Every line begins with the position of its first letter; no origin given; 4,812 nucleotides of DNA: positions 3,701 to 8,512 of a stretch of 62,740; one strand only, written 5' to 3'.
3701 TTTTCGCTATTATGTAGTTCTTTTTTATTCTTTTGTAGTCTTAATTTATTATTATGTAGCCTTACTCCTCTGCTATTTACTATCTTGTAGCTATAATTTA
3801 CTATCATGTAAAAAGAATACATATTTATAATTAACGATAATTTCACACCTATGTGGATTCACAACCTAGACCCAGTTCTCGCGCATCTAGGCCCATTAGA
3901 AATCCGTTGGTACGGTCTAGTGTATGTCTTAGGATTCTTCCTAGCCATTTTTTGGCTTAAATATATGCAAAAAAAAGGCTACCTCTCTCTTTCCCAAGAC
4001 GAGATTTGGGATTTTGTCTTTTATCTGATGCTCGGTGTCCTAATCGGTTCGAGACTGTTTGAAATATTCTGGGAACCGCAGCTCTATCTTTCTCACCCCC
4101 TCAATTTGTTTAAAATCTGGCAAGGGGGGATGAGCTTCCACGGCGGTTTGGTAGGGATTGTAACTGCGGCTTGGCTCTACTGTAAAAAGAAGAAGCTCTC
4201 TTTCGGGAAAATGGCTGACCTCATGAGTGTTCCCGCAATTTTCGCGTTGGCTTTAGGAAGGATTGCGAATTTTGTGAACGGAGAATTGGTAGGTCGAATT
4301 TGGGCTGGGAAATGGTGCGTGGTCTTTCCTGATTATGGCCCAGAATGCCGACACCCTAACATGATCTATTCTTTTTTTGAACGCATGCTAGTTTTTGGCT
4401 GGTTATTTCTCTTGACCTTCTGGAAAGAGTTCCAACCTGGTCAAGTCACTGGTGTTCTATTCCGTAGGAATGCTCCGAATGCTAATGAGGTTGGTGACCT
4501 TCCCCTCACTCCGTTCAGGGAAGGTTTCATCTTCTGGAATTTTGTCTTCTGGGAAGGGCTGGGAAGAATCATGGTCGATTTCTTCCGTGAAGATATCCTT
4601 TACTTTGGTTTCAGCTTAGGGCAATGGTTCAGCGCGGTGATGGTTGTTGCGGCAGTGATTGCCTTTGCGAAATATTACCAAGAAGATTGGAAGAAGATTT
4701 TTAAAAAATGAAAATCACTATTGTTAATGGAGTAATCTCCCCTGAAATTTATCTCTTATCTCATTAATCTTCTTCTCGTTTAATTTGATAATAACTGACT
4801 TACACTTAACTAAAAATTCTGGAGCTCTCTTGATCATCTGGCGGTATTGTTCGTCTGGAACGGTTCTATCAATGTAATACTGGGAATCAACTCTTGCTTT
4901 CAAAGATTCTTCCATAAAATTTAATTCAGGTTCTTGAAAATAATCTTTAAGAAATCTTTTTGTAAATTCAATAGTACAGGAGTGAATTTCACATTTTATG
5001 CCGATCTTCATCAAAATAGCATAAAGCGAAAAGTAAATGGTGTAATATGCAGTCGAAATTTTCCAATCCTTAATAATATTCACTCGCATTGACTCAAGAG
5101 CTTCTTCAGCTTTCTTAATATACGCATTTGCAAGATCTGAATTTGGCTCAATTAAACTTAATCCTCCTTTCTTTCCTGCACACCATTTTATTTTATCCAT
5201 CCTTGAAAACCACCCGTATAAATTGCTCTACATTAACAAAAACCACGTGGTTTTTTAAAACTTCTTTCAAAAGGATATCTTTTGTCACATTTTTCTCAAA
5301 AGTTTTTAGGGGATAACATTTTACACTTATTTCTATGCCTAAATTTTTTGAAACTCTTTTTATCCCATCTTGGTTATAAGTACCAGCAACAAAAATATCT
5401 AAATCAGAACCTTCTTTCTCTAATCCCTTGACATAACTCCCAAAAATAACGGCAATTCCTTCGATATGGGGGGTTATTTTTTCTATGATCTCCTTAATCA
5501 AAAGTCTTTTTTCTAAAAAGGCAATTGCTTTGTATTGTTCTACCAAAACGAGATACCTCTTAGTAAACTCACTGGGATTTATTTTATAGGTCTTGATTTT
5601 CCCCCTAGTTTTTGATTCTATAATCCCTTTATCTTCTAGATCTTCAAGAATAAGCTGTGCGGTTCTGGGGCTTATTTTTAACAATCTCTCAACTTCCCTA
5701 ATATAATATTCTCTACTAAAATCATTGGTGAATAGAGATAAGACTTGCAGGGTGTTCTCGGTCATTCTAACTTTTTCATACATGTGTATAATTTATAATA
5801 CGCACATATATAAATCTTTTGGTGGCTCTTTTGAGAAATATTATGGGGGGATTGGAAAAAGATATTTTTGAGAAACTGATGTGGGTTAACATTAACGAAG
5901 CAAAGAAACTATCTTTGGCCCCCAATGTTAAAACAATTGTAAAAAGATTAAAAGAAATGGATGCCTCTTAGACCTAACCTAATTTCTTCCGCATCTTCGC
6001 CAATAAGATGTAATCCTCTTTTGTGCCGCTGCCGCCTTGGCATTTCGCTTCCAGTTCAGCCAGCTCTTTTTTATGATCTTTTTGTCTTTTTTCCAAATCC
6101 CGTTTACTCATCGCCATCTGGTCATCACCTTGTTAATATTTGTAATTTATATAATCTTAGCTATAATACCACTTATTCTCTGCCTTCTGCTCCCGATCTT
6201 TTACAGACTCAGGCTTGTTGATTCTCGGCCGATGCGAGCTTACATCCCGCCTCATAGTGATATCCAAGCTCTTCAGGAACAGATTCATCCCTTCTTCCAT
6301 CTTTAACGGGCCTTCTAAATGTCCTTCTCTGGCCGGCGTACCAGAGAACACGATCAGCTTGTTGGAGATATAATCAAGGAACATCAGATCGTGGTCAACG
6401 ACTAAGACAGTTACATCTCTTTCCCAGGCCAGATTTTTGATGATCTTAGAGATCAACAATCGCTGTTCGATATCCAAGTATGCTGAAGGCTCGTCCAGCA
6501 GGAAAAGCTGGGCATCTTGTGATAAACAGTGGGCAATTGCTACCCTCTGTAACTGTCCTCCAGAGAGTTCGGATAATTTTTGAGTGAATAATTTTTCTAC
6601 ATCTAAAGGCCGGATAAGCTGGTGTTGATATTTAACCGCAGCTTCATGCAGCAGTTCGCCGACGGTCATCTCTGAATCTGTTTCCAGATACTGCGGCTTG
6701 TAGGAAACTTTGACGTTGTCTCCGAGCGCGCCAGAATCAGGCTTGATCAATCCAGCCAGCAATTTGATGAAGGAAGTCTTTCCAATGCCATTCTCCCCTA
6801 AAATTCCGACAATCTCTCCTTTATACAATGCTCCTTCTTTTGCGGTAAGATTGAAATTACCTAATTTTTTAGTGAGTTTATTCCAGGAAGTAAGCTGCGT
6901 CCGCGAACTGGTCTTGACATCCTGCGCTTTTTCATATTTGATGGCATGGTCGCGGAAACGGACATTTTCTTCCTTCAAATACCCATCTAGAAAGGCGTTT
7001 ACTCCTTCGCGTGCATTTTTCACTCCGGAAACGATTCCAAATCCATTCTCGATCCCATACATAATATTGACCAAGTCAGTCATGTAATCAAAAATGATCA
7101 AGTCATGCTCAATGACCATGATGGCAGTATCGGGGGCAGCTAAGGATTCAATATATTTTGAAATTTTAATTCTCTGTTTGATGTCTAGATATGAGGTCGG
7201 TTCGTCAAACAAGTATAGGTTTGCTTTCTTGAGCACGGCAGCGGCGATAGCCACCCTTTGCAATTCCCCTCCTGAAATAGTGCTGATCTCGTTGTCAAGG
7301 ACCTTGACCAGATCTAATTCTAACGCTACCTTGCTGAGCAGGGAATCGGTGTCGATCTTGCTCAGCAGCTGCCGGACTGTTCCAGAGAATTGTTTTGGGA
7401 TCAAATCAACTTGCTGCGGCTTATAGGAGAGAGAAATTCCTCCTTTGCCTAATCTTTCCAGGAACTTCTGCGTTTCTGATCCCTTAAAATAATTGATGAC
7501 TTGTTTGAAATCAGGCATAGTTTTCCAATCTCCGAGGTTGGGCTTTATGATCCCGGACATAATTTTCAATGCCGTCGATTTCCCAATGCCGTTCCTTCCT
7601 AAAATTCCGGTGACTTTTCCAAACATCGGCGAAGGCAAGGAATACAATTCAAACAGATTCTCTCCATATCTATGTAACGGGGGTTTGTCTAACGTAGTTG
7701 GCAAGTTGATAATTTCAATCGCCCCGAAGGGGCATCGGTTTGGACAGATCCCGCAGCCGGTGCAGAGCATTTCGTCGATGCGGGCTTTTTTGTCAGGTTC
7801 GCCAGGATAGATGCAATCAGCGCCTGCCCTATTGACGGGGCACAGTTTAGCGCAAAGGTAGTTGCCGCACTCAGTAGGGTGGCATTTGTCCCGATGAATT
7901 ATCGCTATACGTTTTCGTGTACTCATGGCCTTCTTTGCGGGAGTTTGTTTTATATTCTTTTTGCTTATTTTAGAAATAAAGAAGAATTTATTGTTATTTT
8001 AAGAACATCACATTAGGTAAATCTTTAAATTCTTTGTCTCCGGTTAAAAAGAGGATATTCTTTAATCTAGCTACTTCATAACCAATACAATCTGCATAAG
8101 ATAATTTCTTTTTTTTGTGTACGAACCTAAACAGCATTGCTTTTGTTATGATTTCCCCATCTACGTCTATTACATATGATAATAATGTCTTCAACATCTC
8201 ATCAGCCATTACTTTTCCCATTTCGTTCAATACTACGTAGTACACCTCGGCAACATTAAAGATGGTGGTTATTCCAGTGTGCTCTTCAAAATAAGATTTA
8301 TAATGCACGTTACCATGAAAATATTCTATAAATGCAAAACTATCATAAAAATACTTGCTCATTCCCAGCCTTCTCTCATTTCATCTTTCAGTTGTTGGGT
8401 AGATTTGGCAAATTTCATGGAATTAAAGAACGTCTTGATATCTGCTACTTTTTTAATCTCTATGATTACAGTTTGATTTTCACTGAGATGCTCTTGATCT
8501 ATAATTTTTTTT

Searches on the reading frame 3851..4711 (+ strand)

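Call 62: search_protein_families(library=pfam, proteins=[window:3851-4711:+], max_evalue=0.001)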
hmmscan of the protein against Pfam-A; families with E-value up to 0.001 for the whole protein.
window:3851-4711:+ (286 aa): 1 family
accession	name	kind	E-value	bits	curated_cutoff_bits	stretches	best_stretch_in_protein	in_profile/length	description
PF01790.23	LGT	-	2.1e-62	211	24.9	2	8-202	1-195/240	Prolipoprotein diacylglyceryl transferase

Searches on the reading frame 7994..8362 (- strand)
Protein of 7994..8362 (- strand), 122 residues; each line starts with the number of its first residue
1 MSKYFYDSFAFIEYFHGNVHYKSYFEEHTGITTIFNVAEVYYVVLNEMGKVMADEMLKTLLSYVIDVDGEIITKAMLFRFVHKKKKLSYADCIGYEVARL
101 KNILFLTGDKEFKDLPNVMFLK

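Call 15: search_protein_families(library=pfam, proteins=[window:7994-8362:-])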
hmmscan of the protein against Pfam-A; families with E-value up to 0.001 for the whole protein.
window:7994-8362:- (122 aa): 1 family
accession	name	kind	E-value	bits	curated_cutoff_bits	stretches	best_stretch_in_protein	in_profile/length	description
PF01850.27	PIN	-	5.7e-07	30.6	23.6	1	5-116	2-118/120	PIN domain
